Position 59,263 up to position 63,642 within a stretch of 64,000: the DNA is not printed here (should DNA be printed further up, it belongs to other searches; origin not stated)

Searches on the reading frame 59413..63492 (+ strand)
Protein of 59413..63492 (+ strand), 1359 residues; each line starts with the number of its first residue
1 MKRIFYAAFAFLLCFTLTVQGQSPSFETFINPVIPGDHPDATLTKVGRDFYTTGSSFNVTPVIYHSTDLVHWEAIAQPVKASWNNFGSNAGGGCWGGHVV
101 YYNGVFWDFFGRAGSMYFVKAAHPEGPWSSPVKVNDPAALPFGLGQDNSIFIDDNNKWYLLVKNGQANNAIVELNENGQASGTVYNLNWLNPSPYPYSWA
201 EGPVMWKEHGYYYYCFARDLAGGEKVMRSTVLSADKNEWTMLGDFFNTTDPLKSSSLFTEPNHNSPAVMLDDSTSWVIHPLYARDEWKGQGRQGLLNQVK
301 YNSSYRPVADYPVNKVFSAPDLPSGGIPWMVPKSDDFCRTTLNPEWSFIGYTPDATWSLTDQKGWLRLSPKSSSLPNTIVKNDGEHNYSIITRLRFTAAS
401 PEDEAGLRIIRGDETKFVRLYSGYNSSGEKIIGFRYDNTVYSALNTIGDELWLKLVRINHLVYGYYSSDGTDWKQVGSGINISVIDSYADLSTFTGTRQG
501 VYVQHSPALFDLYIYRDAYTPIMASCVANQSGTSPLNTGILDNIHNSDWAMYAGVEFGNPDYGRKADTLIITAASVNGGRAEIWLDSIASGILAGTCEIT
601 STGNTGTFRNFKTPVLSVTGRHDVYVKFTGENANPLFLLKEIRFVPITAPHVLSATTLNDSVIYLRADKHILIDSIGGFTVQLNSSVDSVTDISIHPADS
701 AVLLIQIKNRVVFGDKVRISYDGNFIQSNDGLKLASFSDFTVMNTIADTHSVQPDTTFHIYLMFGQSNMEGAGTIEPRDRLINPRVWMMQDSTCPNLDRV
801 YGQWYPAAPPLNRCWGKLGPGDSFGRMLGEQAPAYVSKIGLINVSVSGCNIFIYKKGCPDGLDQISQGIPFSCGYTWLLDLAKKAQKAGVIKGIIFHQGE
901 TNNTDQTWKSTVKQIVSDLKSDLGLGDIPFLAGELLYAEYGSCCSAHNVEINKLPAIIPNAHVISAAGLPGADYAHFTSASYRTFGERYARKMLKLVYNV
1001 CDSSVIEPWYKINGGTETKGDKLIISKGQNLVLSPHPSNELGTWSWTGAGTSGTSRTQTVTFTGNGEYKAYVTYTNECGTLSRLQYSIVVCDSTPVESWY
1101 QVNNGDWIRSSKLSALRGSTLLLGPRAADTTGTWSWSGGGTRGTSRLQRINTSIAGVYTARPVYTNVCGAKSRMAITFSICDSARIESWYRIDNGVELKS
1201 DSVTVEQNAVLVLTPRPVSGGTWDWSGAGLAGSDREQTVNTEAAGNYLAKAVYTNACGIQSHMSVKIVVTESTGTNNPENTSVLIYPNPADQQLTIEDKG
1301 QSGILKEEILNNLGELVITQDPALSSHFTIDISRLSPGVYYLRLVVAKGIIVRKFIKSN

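Call 45: search_protein_families(library=pfam, proteins=[window:59413-63492:+], max_evalue=0.00001)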
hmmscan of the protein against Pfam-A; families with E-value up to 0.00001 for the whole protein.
window:59413-63492:+ (1359 aa): 5 families
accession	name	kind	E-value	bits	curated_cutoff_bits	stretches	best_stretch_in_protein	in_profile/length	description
PF03629.24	SASA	-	5.5e-35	121.4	24.8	1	758-995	2-226/226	Carbohydrate esterase, sialic acid-specific acetylesterase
PF04616.20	Glyco_hydro_43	-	1.4e-31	110.4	32.2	1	31-302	3-283/288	Glycosyl hydrolases family 43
PF17851.8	GH43_C2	-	2.2e-19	70.4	22.7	1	334-511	1-198/203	Beta xylosidase C-terminal Concanavalin A-like domain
PF03422.21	CBM_6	-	8.9e-13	49.1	28.9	1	537-645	21-124/125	Carbohydrate binding module (family 6)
PF18962.6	Por_Secre_tail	-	3.7e-11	43.6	27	1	1285-1356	1-74/75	Secretion system C-terminal sorting domain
